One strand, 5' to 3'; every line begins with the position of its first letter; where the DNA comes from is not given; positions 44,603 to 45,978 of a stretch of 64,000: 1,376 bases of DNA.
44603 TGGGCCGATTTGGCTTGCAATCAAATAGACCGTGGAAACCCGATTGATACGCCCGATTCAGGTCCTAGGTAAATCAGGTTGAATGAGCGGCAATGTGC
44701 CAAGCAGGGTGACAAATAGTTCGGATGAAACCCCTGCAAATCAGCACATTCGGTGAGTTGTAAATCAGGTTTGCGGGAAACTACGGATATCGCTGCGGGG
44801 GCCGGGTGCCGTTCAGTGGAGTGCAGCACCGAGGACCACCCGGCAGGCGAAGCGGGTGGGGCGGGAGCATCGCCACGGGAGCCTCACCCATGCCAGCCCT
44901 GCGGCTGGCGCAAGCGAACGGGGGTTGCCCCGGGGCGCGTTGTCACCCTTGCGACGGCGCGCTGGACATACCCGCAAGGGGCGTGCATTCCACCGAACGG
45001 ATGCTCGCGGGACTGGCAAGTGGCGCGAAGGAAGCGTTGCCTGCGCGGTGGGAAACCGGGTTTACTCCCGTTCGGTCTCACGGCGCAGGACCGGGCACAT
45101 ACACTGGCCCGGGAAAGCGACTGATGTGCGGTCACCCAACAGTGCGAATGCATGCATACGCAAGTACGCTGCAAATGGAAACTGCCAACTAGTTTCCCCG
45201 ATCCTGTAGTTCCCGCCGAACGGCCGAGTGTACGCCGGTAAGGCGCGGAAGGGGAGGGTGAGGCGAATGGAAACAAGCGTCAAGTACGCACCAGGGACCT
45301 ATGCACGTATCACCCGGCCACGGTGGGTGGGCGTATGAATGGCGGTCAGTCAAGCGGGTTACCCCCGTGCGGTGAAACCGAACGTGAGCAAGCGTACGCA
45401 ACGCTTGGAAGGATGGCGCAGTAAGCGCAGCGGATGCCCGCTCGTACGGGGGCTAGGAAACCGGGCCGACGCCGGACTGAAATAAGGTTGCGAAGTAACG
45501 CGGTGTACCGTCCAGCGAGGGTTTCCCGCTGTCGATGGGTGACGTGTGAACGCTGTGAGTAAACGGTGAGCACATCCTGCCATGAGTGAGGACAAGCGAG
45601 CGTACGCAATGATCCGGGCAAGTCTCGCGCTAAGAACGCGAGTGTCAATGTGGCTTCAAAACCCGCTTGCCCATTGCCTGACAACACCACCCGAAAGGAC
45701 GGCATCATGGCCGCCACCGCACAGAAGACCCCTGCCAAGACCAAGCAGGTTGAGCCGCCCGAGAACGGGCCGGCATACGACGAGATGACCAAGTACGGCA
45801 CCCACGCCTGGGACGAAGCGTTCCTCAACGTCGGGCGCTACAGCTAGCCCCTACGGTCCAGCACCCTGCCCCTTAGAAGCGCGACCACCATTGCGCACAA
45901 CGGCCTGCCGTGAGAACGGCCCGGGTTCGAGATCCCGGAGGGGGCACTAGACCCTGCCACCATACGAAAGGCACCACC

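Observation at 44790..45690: About 0.9 kb of hairpin-dense, ORF-free sequence: candidate large ornate phage ncRNA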

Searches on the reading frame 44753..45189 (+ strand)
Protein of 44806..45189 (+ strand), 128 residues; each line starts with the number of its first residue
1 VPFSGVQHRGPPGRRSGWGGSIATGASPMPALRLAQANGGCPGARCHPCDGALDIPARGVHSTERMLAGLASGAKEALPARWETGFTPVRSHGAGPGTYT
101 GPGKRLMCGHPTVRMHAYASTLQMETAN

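Call 86: search_protein_families(library=pfam, proteins=[window:44753-45121:+, window:44806-45189:+], max_evalue=1)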
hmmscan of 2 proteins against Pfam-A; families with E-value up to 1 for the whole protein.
window:44753-45121:+ (123 aa): 0 families

window:44806-45189:+ (128 aa): 0 families

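Call 113: search_protein_representatives(protein=window:44806-45189:+)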
Query: 128 residues. Proteins with E-value up to 0.001 (for the whole library): 1; up to 1e-10: 0; up to 1e-30: 0. The best 1 are listed.
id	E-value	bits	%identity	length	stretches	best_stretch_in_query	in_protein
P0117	6.2e-07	45.9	29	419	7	68-109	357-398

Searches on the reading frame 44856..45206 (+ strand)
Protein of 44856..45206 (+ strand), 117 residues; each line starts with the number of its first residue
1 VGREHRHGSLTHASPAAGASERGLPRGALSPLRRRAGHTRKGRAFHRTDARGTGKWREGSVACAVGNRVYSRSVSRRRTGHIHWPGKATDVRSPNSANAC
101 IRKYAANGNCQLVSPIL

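Call 86: search_protein_families(library=pfam, proteins=[window:44856-45206:+], max_evalue=1)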
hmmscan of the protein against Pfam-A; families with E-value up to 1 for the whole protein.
window:44856-45206:+ (117 aa): 1 family
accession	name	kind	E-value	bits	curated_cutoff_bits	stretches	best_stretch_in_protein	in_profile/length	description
PF00090.25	TSP_1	-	0.26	12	21.6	1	53-89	3-39/49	Thrombospondin type 1 domain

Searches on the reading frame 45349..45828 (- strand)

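Call 86: search_protein_families(library=pfam, proteins=[window:45349-45828:-], max_evalue=1)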
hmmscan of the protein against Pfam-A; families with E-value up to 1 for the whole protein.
window:45349-45828:- (160 aa): 1 family
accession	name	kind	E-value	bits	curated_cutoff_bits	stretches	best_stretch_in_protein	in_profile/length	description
PF06882.17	DUF1263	-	0.19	12.3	27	0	27-46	4-23/57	Protein of unknown function (DUF1263)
